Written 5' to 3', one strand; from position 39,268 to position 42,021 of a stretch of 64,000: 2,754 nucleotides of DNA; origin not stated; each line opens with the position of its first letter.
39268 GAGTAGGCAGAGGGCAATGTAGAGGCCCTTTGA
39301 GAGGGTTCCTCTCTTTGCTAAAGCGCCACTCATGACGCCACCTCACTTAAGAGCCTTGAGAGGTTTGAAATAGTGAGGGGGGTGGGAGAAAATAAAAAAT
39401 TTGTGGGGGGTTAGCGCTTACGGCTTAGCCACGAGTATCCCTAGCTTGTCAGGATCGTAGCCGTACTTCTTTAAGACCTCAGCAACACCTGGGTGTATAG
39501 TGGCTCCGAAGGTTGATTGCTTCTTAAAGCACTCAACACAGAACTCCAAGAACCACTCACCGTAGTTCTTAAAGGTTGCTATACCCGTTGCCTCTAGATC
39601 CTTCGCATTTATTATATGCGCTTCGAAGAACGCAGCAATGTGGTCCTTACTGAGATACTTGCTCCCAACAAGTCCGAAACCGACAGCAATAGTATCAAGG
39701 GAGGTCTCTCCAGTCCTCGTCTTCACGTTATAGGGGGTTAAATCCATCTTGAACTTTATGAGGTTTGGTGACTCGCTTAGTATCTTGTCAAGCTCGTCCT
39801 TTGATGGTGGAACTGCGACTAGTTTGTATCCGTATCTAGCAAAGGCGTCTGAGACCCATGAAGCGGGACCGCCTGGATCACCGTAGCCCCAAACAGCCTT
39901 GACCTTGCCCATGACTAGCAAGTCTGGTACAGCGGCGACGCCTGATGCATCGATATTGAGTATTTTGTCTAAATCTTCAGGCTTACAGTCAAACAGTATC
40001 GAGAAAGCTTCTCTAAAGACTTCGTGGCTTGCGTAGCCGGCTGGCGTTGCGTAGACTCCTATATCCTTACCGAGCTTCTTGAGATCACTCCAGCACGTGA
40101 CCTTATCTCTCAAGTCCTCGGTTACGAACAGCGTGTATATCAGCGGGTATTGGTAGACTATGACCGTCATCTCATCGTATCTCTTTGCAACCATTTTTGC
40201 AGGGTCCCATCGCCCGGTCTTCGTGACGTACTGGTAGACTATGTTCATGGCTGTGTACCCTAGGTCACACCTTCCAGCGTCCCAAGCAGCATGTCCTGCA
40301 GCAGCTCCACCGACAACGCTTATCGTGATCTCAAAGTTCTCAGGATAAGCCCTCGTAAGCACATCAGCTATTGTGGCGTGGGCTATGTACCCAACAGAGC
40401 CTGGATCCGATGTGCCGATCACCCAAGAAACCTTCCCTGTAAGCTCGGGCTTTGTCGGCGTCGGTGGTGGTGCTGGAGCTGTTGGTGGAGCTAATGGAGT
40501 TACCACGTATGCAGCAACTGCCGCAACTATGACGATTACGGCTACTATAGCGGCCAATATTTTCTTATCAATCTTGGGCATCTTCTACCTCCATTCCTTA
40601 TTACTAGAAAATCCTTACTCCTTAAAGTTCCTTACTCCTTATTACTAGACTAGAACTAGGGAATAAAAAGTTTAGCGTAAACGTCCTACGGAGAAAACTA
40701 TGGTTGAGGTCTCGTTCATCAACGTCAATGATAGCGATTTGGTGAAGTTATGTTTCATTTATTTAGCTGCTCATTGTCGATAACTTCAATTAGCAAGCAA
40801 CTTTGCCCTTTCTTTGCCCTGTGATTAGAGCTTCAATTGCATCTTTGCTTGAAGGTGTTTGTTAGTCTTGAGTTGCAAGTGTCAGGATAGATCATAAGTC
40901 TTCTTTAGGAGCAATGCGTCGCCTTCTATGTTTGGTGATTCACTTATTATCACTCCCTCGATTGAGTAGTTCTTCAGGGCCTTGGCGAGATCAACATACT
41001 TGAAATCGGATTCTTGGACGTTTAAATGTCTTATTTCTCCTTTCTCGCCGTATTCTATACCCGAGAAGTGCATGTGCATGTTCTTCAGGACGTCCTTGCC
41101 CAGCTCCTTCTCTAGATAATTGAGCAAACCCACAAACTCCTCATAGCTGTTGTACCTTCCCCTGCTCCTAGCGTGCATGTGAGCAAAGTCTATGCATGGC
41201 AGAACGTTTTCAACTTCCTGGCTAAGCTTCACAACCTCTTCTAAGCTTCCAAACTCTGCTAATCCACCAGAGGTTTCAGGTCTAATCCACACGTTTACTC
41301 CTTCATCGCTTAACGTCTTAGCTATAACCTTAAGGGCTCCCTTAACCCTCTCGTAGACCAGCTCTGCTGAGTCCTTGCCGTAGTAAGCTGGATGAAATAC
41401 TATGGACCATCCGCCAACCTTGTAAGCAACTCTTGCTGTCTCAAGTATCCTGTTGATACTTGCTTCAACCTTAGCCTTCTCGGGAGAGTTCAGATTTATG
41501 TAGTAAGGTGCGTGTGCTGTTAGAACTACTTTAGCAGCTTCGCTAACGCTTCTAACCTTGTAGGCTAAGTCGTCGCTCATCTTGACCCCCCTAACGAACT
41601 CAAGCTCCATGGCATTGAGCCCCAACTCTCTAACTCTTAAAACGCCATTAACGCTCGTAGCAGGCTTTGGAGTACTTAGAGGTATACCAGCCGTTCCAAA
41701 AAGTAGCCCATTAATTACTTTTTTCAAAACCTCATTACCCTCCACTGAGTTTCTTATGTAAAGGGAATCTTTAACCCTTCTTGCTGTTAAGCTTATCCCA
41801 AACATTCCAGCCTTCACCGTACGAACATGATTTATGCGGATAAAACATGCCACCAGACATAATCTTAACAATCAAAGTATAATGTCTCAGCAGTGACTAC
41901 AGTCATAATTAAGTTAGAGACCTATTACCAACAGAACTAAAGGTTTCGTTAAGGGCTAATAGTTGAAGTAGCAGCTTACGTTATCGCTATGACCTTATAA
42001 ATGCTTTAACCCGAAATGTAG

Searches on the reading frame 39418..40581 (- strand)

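Call 103: search_protein_families(library=pfam, proteins=[window:39418-40581:-], max_evalue=0.00001)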
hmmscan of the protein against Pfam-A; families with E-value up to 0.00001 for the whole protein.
window:39418-40581:- (387 aa): 1 family
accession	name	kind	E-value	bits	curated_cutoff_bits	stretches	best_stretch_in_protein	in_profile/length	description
PF16868.10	NMT1_3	-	9.2e-10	39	27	1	55-327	1-252/289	NMT1-like family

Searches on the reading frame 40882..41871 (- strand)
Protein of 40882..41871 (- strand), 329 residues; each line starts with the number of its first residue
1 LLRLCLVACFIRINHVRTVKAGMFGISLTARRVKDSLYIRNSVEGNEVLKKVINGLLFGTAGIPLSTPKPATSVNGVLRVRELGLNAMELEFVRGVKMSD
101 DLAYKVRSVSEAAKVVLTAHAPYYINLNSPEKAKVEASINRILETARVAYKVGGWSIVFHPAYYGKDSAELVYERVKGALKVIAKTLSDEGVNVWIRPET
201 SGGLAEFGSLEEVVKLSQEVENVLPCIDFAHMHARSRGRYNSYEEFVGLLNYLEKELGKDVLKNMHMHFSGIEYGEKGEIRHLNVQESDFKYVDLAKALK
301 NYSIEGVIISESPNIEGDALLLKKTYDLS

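Call 103: search_protein_families(library=pfam, proteins=[window:40882-41871:-], max_evalue=0.00001)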
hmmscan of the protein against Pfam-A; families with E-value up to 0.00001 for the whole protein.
window:40882-41871:- (329 aa): 1 family
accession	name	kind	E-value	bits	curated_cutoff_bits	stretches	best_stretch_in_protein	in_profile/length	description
PF01261.30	AP_endonuc_2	-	5.6e-34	118.4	31.1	1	79-315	3-232/249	Xylose isomerase-like TIM barrel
